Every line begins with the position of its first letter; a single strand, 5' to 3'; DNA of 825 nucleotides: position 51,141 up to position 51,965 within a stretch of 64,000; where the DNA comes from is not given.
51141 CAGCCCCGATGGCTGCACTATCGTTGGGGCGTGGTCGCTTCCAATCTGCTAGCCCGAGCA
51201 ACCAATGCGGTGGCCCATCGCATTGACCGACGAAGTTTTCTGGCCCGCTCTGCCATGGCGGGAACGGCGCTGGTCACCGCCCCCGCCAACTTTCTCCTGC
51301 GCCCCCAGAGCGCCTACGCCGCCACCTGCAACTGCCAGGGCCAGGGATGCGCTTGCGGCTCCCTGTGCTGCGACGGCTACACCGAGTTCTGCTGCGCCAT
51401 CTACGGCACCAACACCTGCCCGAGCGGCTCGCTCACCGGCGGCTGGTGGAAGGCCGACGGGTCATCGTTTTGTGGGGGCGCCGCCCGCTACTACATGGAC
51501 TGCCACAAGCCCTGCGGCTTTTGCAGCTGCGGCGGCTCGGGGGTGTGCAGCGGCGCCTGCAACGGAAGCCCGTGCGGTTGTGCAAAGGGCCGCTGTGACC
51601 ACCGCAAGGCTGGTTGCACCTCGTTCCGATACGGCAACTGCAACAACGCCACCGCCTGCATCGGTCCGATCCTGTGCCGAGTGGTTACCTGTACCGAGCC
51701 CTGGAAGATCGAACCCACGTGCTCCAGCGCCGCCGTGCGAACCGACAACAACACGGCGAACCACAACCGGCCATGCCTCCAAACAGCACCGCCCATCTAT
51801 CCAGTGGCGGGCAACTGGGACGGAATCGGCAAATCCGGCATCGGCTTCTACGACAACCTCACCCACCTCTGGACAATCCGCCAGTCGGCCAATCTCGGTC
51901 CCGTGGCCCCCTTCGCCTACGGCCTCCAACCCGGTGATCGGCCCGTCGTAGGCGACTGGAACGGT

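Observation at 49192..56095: Orphan mau-like redox-maturation module built around a TAT-exported, cysteine-packed MauA-like/FG-GAP fusion protein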

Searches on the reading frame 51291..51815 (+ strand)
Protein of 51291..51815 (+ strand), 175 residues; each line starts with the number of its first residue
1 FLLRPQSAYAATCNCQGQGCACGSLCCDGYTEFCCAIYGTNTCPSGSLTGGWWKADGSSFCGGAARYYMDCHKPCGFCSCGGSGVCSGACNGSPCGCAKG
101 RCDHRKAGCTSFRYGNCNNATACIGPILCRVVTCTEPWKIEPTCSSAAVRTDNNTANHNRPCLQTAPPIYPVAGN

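Call 6: search_protein_families(library=pfam, proteins=[window:51291-51815:+], max_evalue=10)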
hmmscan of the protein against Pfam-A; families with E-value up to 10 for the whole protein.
window:51291-51815:+ (175 aa): 0 families

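Call 12: search_solved_structures(query=A1, max_evalue=10)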
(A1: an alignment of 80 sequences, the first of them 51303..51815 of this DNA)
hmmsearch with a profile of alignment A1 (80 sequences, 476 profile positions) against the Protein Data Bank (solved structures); distinct sequences matched with E-value up to 10: 1.
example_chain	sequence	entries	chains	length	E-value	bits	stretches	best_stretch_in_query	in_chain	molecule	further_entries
9oee_A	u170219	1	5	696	0.6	12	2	257-409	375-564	Secreted esterase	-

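Call 13: find_related_loci(query=A1, collection=genome_contigs, flank=10000)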
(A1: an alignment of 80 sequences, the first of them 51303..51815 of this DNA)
Query A1 (171 aa) in genome_contigs; peptide patterns used: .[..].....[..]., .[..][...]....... (x = any residue, [..] = any of these).
600 stretches matched a pattern (row limit reached: there are more); 564 encode a relative of the query (tblastn E <= 1e-3); the best 80 are kept; 80 distinct loci.
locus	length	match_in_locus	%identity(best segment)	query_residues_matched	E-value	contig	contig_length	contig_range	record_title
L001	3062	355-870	97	1-171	9e-113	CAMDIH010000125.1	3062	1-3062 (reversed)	MAG: Candidatus Microthrix parvicella RN1 isolate TH-08apr19-254 genome assembly, contig: TH-08apr19-C81091, whole genom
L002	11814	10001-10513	85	1-171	6e-91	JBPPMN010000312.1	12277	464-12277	MAG: Acidimicrobiales bacterium isolate BIOS2019_out_072 k131_2137725, whole genome shotgun sequence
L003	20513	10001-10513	81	1-171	8e-87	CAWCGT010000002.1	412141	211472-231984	MAG: uncultured Microthrixaceae bacterium isolate MFD01275.bin.2.1 genome assembly, contig: contig_5217, whole genome sh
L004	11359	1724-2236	83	1-171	2e-84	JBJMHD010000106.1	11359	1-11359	MAG: Acidimicrobiales bacterium isolate 12C18O_168h_50_P10_coass_bin_6 k141_3754849, whole genome shotgun sequence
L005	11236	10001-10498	65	1-165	6e-72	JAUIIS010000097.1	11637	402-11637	MAG: Acidimicrobiia bacterium isolate Co_bin.273 NODE_30750_length_11637_cov_0.889661, whole genome shotgun sequence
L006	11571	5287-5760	65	1-159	1e-70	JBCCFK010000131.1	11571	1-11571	MAG: Actinomycetota bacterium isolate P01_B01_bin.17 k141_2254568_length_11571_cov_13.0000, whole genome shotgun sequenc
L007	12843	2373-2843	68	1-158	3e-70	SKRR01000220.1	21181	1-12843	MAG: Microthrixaceae bacterium isolate CSSed162cmA_492 CSSed16-2cmA-5018, whole genome shotgun sequence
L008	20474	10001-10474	67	1-159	7e-70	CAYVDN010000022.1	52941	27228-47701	MAG TPA_asm: uncultured Microthrixaceae bacterium isolate SRP257259_co1_85 genome assembly, contig: NODE_573_length_5294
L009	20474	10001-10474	65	1-159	5e-69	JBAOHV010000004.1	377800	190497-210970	MAG: Microthrixaceae bacterium isolate AS_Ams2_Bin26 np1-np2_contig_11856, whole genome shotgun sequence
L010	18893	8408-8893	66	1-163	1e-68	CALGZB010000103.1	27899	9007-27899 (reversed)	MAG: uncultured Acidimicrobiales bacterium isolate H3_Bin_METABAT__239_1 genome assembly, contig: c_000001896839, whole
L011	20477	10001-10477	66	1-160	2e-68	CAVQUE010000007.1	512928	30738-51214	MAG: uncultured Acidimicrobiaceae bacterium isolate MFD09964.bin.2.87 genome assembly, contig: contig_5810, whole genome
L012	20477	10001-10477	64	1-160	3e-68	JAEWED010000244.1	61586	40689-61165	MAG: Actinomycetes bacterium isolate OH_PBlB_13 k127_1323614, whole genome shotgun sequence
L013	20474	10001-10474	65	1-159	4e-68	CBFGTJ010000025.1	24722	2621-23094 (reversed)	MAG TPA_asm: uncultured Microthrixaceae bacterium isolate SRR17295758_binner12_Refined_1 genome assembly, contig: ERZ235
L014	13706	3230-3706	64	1-160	1e-67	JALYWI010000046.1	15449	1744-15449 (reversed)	MAG: Actinomycetota bacterium isolate KUW bin9 SD1472-74_k127_1679513, whole genome shotgun sequence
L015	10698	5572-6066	63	1-163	7e-67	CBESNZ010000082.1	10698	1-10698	MAG TPA_asm: uncultured Acidimicrobiales bacterium isolate SRR7614695_binner13_Refined_80 genome assembly, contig: ERZ25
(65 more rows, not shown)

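Call 19: predict_structure(alignment_id=A1)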
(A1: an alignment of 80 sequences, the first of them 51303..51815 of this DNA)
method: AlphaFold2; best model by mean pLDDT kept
length: 171 residues; sequences in the alignment: 80
mean_pLDDT: 84.8   pTM: 0.80
mean pLDDT of the five models: 84.8, 83.7, 78.8, 72.4, 68.9
residues with pLDDT >= 90: 83; 70-90: 61; 50-70: 19; < 50: 8
segments of 3 or more residues with pLDDT < 50: 1-7
pLDDT, mean of each block of 10 residues (from residue 1): 45 66 87 94 94 94 95 87 87 87 86 90 95 95 87 89 68 39
secondary structure, 60 per line:
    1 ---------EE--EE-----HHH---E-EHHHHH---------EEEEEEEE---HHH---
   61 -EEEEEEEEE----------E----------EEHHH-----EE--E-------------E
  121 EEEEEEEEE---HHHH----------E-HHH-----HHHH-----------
elements in order: H30-34 E44-51 E62-70 E120-129 H133-136 H157-160

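Call 22: fold_search(model_id=the predicted structure, library=pdb)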
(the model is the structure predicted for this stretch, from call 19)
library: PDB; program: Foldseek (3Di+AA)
matches with E <= 10: 4; with E <= 0.001: 0
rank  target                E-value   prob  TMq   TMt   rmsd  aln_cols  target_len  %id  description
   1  6mae                  7.0e+00  0.01  0.10  0.06   8.1        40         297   12  CHAIN A. UDP-3-O-[3-hydroxymyristoyl] N-acetylglucosamine deacetylase PA-LPXC Complexed with (R)-3-((S)-3-(4-(cyclopropy (released 2019-01-23)
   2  6mo4                  8.4e+00  0.01  0.10  0.06   8.1        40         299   12  Co-Crystal structure of P. aeruginosa LpxC-50067 complex (released 2019-07-17)
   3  3byk                  9.6e+00  0.01  0.15  0.06  10.6        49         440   14  Crystal structure of B. subtilis levansucrase mutant D247A (released 2008-02-12)
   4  6moo                  9.6e+00  0.00  0.09  0.06  10.5        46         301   17  Co-Crystal structure of P. aeruginosa LpxC-achn975 complex (released 2019-07-17)

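Call 35: search_protein_families(library=pfam, alignment_id=A4, max_evalue=0.01)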
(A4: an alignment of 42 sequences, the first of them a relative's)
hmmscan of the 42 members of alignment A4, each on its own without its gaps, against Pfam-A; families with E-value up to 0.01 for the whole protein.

A. member 1, L012:12529-13296:+ (255 aa): 0 families

B. families by the number of members that match (of 42 scanned): 4 families
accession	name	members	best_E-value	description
PF13386.12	DsbD_2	10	1.4e-07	Cytochrome C biogenesis protein transmembrane region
PF07332.16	Phage_holin_3_6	3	0.0027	Putative Actinobacterial Holin-X, holin superfamily III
PF02683.22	DsbD_TM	2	5.6e-05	Cytochrome C biogenesis protein transmembrane domain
PF11299.13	DUF3100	1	0.0079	Protein of unknown function (DUF3100)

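Call 56: search_solved_structures(query=A6, max_evalue=10, show_alignments=2)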
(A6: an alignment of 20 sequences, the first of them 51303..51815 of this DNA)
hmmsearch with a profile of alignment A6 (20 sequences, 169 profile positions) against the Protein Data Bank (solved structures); distinct sequences matched with E-value up to 10: 6.
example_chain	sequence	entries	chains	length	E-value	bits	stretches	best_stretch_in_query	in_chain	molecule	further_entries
8qus_D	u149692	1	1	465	0.19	15.3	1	28-101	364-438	Apical merozoite antigen 1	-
9dx6_A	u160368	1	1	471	0.19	15.3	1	28-101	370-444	Apical merozoite protein 1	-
1w81_A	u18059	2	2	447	0.24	15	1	28-101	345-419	APICAL MEMBRANE ANTIGEN 1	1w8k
8rek_A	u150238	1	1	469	0.25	15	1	28-101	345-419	Apical membrane antigen 1 (Fragment)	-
5nqg_A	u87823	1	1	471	0.26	14.9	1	28-101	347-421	Apical merozoite antigen 1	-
2j4w_D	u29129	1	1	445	0.36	14.5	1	28-99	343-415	APICAL MEMBRANE ANTIGEN 1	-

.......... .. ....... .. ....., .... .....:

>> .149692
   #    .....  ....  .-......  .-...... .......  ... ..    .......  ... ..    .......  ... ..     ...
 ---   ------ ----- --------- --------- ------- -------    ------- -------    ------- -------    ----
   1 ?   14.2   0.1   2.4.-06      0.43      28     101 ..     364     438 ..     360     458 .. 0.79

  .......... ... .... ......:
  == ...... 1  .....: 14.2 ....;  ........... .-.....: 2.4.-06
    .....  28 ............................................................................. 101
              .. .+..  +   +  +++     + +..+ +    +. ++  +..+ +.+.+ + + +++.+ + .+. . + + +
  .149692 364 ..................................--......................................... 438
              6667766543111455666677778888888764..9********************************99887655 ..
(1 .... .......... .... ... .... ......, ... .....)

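Call 64: search_protein_representatives(alignment_id=A6)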
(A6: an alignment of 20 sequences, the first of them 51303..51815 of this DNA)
Query: 20 sequences, 169 profile positions. Proteins with E-value up to 0.001 (for the whole library): 473; up to 1e-10: 375; up to 1e-30: 184. The best 150 are listed.
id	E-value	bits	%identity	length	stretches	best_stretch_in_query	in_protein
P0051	1.0e-76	273.3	-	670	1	1-166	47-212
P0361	1.1e-75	269.9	-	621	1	1-162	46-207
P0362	1.4e-74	266.4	-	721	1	1-164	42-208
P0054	9.8e-74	263.6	-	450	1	1-169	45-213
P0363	2.8e-73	262.1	-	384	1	1-161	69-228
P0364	3.8e-73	261.7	-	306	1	1-163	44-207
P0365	7.5e-73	260.7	-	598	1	1-161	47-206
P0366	4.1e-72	258.3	-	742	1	1-161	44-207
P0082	9.3e-72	257.2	-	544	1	1-161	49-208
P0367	2.0e-71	256.1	-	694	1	1-161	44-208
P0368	8.5e-71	254.0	-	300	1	1-162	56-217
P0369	2.2e-70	252.7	-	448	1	1-163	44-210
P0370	4.1e-70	251.8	-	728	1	1-162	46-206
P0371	3.8e-69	248.7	-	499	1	1-163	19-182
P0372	4.1e-69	248.6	-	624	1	1-163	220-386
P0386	3.4e-63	229.3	-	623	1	1-164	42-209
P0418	7.4e-50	185.9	-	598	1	1-163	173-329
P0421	2.7e-49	184.1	-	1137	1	1-122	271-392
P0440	4.0e-43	164.0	-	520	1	1-161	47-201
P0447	2.1e-41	158.4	-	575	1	7-160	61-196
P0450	4.9e-41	157.2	-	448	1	6-165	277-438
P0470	1.7e-38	149.0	-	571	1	14-163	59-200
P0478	2.0e-37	145.5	-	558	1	3-166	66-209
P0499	4.6e-36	141.0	-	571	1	14-160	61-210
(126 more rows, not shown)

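Call 70: search_protein_families(library=pfam, alignment_id=A8, max_evalue=0.001)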
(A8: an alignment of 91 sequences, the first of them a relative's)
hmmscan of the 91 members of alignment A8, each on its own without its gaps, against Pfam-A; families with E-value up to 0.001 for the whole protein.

A. member 1, P0361 (621 aa): 0 families

B. families by the number of members that match (of 91 scanned): 21 families
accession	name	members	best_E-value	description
PF08310.17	LGFP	28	1.6e-112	LGFP repeat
PF04122.17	CW_binding_2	5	6.6e-58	Cell wall binding domain 2 (CWB2)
PF00395.25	SLH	4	3.2e-27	S-layer homology domain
PF13517.12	FG-GAP_3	4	1e-15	FG-GAP-like repeat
PF13946.11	DUF4214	3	6.7e-44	Domain of unknown function (DUF4214)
PF07291.16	MauE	2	3.9e-09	Methylamine utilisation protein MauE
PF19855.4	DUF6330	2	8.4e-05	Family of unknown function (DUF6330)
PF14200.12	RicinB_lectin_2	1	2.7e-77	Ricin-type beta-trefoil lectin domain-like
PF00652.28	Ricin_B_lectin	1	2.4e-49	Ricin-type beta-trefoil lectin domain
PF19193.6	Tectonin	1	5e-19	Tectonin domain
PF01839.29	FG-GAP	1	1.1e-14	FG-GAP repeat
PF15985.11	KH_6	1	9e-09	KH domain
PF10411.14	DsbC_N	1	1.4e-06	Disulfide bond isomerase protein N-terminal domain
PF20346.3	DUF6641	1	3.5e-06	Family of unknown function (DUF6641)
PF23973.1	DUF7299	1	0.00011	Family of unknown function (DUF7299)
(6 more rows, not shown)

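Call 72: list_cluster_members(proteins=[P0440, P0447, P0470, P0499, P0362, P0421, P0450, P0418, P0386, P0478])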
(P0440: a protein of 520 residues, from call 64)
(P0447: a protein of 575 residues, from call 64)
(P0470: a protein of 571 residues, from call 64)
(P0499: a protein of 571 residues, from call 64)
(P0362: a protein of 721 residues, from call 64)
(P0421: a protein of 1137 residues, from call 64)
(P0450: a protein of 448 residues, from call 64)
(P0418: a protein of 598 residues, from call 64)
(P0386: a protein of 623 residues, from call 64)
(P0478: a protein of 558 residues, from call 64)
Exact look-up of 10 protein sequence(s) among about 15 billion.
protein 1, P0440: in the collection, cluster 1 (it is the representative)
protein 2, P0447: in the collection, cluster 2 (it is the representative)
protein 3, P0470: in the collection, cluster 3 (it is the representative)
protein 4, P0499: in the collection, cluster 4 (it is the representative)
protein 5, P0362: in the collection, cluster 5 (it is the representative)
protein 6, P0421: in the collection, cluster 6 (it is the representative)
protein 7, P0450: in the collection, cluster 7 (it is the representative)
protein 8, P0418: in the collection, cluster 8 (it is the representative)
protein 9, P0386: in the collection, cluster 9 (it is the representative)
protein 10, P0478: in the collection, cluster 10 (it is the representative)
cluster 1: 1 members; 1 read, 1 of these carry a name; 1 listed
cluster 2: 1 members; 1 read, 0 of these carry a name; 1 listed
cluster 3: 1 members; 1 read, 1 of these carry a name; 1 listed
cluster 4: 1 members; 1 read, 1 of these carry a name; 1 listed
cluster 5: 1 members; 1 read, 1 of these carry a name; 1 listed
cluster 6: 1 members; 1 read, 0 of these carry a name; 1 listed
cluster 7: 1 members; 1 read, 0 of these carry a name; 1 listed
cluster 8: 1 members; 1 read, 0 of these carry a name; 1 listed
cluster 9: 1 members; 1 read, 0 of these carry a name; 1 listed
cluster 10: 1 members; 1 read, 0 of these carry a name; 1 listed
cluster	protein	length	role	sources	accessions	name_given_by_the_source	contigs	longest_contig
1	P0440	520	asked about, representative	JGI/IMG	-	hypothetical protein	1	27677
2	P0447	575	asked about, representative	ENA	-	-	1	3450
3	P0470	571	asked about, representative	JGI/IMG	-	uncharacterized protein with LGFP repeats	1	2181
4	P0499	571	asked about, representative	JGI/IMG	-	hypothetical protein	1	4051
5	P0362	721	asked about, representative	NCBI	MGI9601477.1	MAG: hypothetical protein ACR2QE_06320 [Acidimicrobiales bacterium]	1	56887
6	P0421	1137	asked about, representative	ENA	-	-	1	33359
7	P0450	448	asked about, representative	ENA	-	-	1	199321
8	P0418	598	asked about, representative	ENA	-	-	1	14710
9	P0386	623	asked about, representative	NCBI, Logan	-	-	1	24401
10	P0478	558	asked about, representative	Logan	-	-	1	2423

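Call 73: find_encoding_contigs(protein=P0440, flank=7000, max_places=1)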
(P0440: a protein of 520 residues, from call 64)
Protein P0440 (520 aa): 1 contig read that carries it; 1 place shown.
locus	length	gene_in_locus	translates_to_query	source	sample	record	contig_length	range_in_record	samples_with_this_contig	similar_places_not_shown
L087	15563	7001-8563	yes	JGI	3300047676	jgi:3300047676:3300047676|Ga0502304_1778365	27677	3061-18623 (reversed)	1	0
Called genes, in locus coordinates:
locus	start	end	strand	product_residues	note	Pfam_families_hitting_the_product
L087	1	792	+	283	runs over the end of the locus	-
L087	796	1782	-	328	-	PF12146:Hydrolase_4, PF00561:Abhydrolase_1, PF12697:Abhydrolase_6, PF00326:Peptidase_S9 (faint)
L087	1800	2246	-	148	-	-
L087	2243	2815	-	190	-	PF04978:MST, PF12867:DinB_2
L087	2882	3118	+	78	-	PF09954:DUF2188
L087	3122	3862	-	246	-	PF00565:SNase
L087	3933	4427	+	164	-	PF19853:DUF6328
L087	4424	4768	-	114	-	PF06262:Zincin_1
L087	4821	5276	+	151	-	PF07291:MauE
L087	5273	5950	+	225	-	-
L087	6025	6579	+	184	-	-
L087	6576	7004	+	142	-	-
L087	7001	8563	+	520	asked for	PF08310:LGFP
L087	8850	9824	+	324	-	PF00586:AIRS, PF02769:AIRS_C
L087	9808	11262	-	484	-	PF00009:GTP_EFTU, PF03144:GTP_EFTU_D2 (weak), PF25461:Beta-barrel_SelB (weak), PF09107:WHD_3rd_SelB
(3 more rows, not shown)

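Call 74: find_encoding_contigs(protein=P0450, flank=7000, max_places=1)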
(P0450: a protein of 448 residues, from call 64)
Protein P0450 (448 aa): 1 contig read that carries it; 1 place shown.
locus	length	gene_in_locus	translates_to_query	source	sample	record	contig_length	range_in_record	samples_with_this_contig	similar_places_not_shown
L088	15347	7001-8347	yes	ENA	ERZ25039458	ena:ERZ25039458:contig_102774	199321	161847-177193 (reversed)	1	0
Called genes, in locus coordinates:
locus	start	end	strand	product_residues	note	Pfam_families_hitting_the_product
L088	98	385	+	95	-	-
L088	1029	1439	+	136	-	PF00378:ECH_1, PF16113:ECH_2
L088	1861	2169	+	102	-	-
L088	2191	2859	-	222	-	PF13193:AMP-binding_C (weak)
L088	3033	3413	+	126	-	-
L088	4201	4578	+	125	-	PF00106:adh_short (weak)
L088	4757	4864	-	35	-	-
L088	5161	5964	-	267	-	PF18029:Glyoxalase_6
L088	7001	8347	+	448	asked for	-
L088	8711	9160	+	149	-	-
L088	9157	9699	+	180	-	-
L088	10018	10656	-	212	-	-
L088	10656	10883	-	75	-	PF01790:LGT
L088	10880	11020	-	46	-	-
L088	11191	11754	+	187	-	PF00106:adh_short, PF13561:adh_short_C2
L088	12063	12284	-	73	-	PF00877:NLPC_P60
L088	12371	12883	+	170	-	-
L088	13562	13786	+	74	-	PF01738:DLH (weak)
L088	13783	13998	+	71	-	PF01738:DLH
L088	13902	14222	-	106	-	-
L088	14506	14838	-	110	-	-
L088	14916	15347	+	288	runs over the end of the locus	PF02796:HTH_7 (faint), PF00440:TetR_N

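Call 87: search_protein_families(library=ncbifam, proteins=[L012:12529-13296:+], max_evalue=0.01)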
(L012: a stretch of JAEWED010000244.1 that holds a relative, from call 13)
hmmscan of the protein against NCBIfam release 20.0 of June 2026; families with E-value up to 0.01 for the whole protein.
L012:12529-13296:+ (255 aa): 0 families
